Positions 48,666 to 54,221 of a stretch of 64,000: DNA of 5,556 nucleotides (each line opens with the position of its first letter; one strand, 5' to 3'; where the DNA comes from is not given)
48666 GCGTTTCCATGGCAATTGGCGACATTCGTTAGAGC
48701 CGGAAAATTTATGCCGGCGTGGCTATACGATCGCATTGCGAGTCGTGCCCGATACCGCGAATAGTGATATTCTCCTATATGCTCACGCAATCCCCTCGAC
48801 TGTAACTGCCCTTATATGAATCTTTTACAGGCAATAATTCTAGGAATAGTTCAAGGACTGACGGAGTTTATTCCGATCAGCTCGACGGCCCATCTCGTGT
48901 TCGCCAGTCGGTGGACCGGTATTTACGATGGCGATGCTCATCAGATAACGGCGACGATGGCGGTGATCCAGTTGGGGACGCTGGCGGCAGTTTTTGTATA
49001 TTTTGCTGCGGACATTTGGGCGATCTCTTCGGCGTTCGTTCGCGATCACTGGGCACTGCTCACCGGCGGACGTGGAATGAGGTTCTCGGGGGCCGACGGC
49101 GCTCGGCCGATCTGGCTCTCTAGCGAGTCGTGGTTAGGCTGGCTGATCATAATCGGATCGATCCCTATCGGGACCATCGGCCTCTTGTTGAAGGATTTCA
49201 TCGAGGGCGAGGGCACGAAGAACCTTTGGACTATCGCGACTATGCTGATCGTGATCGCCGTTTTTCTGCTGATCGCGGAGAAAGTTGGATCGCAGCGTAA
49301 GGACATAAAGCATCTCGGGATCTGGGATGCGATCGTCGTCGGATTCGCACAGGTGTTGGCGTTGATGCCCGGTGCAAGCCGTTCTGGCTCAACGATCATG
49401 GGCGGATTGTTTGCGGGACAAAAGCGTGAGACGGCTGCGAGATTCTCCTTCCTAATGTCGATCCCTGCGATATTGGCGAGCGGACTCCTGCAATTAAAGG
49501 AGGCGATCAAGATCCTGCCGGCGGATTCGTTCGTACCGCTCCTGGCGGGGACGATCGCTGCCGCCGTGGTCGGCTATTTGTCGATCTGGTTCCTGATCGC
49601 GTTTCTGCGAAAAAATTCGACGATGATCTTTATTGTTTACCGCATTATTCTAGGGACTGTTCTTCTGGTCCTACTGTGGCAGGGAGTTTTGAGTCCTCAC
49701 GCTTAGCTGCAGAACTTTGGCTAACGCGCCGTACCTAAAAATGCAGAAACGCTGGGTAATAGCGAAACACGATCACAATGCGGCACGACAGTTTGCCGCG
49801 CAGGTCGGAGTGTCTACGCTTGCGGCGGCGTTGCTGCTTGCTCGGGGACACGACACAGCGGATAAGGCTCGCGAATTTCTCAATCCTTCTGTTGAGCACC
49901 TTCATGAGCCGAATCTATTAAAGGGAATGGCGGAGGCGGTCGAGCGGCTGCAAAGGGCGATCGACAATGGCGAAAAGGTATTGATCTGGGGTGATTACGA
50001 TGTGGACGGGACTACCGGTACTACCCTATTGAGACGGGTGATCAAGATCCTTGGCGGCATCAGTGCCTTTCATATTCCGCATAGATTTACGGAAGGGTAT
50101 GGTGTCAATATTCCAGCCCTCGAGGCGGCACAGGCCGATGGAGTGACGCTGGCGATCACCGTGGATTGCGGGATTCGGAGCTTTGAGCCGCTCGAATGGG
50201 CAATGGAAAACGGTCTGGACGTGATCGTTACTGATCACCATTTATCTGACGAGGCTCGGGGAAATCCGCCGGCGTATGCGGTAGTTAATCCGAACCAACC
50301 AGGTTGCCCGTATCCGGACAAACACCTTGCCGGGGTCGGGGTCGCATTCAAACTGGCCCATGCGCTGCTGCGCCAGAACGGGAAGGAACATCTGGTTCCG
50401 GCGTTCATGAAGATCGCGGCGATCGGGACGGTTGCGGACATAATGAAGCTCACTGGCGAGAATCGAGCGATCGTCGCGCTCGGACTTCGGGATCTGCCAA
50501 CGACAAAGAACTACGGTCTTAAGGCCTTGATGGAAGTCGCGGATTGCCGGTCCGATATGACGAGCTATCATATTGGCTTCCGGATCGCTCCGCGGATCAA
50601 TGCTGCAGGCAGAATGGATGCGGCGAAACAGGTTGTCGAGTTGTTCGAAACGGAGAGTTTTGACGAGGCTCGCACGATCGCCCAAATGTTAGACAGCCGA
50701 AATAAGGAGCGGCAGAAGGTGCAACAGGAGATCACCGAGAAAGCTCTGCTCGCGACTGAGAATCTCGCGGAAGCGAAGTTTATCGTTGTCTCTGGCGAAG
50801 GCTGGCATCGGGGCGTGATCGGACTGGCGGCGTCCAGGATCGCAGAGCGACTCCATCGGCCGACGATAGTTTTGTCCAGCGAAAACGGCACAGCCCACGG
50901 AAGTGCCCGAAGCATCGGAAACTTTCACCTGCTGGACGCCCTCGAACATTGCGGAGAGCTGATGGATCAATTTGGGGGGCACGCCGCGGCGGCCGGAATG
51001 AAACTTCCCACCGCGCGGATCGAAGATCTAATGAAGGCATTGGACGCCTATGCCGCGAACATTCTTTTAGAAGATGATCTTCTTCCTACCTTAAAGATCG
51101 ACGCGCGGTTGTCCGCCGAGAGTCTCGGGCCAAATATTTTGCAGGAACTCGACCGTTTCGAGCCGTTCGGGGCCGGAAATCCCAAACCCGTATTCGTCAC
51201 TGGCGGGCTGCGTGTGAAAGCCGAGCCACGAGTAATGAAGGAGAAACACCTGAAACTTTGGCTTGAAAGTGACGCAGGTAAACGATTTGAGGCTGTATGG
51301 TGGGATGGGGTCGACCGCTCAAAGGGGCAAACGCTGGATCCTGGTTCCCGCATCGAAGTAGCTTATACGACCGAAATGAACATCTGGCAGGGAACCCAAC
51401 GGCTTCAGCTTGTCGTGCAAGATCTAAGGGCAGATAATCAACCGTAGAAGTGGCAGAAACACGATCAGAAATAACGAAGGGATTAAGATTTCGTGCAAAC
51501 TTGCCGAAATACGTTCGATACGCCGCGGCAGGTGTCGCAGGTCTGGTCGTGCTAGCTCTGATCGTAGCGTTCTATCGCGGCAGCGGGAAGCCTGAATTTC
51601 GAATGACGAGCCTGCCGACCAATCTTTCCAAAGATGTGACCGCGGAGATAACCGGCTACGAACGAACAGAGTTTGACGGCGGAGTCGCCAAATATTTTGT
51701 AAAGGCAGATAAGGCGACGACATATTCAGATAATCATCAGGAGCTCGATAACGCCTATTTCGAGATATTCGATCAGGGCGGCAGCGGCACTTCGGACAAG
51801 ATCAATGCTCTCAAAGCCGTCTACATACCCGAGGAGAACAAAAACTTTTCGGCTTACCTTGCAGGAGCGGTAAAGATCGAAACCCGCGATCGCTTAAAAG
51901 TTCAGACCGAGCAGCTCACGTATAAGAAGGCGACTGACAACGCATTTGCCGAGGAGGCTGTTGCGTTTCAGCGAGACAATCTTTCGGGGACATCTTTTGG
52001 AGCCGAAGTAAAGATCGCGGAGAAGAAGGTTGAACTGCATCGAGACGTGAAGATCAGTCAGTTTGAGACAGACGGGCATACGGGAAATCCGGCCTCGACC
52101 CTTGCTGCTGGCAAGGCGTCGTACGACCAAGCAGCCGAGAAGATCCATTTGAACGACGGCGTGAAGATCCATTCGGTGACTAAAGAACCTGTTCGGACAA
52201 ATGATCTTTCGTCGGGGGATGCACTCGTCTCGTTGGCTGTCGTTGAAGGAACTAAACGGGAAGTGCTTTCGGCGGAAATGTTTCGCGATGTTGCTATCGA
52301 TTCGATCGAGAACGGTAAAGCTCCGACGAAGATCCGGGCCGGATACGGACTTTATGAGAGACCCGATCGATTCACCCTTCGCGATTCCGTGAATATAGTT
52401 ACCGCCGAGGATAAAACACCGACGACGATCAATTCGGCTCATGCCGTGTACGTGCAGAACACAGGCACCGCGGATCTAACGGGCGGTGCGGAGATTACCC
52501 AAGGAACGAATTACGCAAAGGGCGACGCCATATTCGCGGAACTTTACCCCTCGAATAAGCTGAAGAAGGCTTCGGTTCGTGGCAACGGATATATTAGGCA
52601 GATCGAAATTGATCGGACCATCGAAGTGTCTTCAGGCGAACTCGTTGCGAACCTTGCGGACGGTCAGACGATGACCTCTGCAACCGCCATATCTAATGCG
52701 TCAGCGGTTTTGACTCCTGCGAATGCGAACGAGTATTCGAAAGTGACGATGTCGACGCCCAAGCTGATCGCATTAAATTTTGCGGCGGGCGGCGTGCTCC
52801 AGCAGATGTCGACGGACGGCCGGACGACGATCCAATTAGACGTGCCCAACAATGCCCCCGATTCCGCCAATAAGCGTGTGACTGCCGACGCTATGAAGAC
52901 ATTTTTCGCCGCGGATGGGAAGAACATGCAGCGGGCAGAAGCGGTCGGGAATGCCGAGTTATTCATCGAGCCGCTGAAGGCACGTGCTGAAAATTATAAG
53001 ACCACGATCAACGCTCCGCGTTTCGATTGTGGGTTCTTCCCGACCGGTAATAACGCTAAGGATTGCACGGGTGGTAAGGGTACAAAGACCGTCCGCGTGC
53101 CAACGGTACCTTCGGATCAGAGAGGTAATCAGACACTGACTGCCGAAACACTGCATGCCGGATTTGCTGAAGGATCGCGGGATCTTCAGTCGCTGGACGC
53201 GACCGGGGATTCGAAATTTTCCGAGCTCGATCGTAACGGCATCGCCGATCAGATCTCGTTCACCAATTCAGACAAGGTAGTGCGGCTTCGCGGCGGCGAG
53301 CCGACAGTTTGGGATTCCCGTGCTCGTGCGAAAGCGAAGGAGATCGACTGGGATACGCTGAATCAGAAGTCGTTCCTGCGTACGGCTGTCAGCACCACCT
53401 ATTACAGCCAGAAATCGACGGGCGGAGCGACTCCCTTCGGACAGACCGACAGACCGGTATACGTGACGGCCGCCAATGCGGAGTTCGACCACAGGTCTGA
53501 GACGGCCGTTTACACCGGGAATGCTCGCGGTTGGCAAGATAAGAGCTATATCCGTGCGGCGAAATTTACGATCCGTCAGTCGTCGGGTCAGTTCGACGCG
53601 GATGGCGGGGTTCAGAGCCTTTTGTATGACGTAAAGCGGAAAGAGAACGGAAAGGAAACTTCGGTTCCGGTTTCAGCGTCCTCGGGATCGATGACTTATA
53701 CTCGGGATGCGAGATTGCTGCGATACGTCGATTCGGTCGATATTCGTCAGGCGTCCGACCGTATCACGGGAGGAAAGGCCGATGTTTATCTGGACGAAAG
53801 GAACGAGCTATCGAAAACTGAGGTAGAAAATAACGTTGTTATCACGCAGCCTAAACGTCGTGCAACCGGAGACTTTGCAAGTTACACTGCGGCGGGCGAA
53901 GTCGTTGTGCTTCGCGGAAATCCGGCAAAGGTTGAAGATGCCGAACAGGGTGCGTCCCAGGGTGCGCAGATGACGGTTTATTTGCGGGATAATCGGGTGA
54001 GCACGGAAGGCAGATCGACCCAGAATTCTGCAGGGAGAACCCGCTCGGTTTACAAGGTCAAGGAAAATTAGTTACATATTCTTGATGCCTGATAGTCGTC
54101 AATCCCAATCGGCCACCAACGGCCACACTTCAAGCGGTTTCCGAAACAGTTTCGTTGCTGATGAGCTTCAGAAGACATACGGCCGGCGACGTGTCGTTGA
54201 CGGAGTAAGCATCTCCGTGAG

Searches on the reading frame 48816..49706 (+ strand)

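Call 73: search_protein_families(library=pfam, proteins=[window:48816-49706:+], max_evalue=0.00001)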
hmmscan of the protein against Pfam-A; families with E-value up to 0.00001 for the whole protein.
window:48816-49706:+ (296 aa): 1 family
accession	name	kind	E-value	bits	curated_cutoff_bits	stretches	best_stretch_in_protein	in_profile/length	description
PF02673.24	BacA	-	1.8e-77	261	33.4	1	6-282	1-257/257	Bacitracin resistance protein BacA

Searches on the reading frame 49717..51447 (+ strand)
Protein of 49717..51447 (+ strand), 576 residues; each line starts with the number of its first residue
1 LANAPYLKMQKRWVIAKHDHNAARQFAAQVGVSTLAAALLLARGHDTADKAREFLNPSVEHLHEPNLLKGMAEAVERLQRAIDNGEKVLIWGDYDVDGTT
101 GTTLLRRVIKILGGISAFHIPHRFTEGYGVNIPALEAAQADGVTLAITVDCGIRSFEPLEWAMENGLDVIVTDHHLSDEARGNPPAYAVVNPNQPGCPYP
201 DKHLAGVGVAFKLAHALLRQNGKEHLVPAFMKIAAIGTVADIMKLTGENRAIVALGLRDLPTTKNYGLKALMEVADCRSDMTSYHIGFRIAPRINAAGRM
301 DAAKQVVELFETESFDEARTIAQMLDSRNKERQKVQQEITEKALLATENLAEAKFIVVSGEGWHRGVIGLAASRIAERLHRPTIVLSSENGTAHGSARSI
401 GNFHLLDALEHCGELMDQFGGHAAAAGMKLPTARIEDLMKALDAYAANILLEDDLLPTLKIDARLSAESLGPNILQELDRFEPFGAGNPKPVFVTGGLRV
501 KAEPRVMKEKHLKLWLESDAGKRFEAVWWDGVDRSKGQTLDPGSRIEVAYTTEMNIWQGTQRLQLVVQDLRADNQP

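Call 73: search_protein_families(library=pfam, proteins=[window:49717-51447:+], max_evalue=0.00001)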
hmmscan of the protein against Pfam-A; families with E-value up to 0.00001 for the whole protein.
window:49717-51447:+ (576 aa): 3 families
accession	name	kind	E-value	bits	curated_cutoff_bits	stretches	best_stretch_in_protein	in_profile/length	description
PF17768.7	RecJ_OB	-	1.6e-26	92.9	27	1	461-569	1-107/107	RecJ OB domain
PF01368.27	DHH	-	5.3e-22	78.9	28.1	1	87-238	1-125/125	DHH family, N-terminal domain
PF02272.25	DHHA1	-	3e-18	66.6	25.9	1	354-447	3-101/102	DHHA1 domain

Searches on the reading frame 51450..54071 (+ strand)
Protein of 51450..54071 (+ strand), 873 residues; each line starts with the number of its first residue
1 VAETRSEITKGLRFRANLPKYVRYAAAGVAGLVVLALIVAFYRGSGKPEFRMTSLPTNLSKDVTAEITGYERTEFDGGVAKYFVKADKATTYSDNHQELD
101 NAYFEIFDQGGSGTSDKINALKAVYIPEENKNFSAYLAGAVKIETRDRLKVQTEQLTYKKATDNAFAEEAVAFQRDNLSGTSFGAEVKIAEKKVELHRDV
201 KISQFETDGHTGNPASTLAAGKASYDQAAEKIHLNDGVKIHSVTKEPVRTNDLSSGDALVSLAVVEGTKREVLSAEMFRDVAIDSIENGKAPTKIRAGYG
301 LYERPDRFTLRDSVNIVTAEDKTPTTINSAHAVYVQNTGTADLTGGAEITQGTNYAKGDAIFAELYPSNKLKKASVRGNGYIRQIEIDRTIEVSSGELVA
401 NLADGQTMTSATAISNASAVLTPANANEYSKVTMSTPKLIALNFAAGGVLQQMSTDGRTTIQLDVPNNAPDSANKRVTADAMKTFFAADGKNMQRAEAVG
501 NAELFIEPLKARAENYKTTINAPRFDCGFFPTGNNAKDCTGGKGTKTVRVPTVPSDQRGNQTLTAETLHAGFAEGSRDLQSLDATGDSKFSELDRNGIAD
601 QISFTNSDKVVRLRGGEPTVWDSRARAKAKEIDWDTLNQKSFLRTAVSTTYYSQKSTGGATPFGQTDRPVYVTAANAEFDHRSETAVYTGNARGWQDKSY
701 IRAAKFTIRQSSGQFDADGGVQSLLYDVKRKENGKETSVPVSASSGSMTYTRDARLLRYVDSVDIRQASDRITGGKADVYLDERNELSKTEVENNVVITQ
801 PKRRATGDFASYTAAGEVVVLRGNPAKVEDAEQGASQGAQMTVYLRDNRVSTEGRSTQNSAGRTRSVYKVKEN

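Call 73: search_protein_families(library=pfam, proteins=[window:51450-54071:+], max_evalue=0.00001)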
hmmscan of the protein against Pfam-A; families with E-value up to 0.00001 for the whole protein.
window:51450-54071:+ (873 aa): 2 families
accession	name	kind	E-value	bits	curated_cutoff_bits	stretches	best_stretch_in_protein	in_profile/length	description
PF03968.19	LptD_N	-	2.5e-22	79.7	20.4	1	747-846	6-110/113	LptA/(LptD N-terminal domain) LPS transport protein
PF06835.18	LptC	-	4.5e-18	65.9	21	1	34-202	4-172/175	Lipopolysaccharide-assembly, LptC-related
